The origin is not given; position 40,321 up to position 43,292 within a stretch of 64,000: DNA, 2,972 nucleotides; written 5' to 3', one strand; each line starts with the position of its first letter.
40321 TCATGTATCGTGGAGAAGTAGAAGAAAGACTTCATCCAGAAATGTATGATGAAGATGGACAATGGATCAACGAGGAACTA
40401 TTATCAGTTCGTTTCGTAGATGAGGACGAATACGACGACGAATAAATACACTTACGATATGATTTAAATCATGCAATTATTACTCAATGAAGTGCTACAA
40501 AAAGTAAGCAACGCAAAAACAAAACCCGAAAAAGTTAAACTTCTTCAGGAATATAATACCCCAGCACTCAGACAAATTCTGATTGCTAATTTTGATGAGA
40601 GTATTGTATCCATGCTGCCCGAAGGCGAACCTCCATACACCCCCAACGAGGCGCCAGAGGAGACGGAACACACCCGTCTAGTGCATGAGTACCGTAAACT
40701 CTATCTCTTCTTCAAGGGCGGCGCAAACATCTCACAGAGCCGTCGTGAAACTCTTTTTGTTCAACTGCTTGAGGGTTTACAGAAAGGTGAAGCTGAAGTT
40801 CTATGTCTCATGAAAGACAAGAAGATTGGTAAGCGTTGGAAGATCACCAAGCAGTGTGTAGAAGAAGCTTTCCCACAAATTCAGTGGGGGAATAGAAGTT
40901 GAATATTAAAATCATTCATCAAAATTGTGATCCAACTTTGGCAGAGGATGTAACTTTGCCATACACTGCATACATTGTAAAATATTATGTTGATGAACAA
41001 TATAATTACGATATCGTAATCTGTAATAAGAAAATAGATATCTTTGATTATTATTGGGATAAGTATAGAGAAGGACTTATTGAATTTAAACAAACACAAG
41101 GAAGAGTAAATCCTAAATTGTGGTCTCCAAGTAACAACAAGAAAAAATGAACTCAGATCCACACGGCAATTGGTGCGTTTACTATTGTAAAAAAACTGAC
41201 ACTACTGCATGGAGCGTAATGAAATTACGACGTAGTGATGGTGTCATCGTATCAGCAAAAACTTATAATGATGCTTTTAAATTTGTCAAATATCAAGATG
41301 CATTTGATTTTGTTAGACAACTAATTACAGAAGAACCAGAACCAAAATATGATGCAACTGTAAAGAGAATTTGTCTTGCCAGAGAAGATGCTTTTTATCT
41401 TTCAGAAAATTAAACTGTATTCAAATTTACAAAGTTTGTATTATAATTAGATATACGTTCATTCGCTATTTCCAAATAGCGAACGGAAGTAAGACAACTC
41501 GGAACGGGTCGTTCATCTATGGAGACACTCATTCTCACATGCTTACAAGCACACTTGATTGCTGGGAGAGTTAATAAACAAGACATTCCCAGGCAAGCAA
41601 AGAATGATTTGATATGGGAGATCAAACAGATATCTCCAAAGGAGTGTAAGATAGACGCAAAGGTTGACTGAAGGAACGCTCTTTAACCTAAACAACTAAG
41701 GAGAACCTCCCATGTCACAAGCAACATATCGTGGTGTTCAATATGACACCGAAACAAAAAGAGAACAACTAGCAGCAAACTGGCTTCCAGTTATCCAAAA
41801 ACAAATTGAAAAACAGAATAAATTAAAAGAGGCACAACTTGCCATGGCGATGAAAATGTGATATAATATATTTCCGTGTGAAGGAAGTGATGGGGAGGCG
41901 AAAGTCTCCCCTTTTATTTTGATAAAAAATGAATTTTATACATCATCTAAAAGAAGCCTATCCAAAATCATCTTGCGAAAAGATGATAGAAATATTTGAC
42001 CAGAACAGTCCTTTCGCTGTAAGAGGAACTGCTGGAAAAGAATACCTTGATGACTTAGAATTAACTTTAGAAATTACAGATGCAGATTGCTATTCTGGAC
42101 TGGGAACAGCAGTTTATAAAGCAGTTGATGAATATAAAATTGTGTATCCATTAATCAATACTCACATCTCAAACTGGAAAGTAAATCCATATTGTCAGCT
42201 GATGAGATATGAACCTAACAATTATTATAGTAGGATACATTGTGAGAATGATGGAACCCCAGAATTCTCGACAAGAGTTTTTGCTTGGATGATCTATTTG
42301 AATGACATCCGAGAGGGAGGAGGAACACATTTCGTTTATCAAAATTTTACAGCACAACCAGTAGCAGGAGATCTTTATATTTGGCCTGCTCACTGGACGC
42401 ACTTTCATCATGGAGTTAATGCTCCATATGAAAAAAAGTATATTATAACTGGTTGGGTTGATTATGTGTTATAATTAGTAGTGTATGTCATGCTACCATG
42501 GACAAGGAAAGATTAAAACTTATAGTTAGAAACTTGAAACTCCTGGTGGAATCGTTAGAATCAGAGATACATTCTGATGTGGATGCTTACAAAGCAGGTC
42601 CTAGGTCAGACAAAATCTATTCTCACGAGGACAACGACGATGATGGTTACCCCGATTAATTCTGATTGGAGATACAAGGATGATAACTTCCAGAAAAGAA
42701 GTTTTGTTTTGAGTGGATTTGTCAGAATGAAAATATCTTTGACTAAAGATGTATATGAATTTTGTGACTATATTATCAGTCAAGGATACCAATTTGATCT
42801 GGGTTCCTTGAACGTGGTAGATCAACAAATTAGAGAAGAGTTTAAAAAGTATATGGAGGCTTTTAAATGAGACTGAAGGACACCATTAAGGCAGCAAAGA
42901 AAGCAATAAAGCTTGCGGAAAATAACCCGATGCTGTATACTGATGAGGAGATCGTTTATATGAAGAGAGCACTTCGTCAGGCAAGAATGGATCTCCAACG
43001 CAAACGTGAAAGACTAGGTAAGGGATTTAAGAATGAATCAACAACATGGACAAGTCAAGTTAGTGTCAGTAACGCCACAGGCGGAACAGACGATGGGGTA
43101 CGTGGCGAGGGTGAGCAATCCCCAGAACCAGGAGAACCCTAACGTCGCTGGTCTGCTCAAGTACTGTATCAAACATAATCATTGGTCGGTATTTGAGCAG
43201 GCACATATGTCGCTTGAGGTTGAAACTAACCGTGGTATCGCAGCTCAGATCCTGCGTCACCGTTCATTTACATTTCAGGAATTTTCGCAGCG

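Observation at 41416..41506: NtcA site in repressor position plus glutamine riboswitch: gifB-like double nitrogen control in a phage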

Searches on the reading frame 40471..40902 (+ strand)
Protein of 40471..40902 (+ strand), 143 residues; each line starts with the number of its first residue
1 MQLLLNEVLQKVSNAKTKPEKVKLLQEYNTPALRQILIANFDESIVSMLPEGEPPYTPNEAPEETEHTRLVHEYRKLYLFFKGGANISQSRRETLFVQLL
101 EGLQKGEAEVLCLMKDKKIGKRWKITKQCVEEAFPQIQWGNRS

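Call 9: search_protein_families(library=pfam, proteins=[window:40471-40902:+], max_evalue=0.1)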
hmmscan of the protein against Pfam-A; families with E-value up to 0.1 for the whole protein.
window:40471-40902:+ (143 aa): 1 family
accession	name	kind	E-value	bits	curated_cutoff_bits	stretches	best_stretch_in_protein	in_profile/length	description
PF20025.4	DUF6433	-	4.2e-52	175.5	38.9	1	8-121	1-115/115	Family of unknown function (DUF6433)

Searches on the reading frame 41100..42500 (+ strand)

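Call 60: search_protein_families(library=pfam, proteins=[L003:1731-1868:+, L004:1729-1866:+, L002:1759-1917:+, L001:1555-1701:+], max_evalue=1)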
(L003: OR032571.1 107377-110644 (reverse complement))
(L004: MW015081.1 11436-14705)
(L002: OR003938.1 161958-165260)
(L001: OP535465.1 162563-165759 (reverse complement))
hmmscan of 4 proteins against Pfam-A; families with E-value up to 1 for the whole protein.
L003:1731-1868:+ (45 aa): 1 family
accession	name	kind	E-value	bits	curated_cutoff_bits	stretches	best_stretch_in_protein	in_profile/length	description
PF14105.11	DUF4278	-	0.00074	20.3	25.3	1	4-39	3-33/57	Domain of unknown function (DUF4278)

L004:1729-1866:+ (45 aa): 2 families
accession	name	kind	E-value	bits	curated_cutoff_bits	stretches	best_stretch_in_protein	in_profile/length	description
PF14105.11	DUF4278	-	0.00067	20.4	25.3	1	5-37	4-55/57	Domain of unknown function (DUF4278)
PF16742.10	IL17R_D_N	-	0.12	12.8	25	1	15-39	74-98/122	N-terminus of interleukin 17 receptor D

L002:1759-1917:+ (52 aa): 1 family
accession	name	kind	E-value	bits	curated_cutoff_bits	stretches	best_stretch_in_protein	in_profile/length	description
PF14105.11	DUF4278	-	8.2e-05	23.3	25.3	1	3-49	2-40/57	Domain of unknown function (DUF4278)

L001:1555-1701:+ (48 aa): 0 families

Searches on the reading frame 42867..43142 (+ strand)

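Call 9: search_protein_families(library=pfam, proteins=[window:42867-43142:+], max_evalue=0.1)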
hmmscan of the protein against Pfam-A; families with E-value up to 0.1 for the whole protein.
window:42867-43142:+ (91 aa): 1 family
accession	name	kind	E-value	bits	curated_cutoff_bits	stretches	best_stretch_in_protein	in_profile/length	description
PF07544.18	Med9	-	0.058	13.9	26.9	1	2-52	30-75/80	RNA polymerase II transcription mediator complex subunit 9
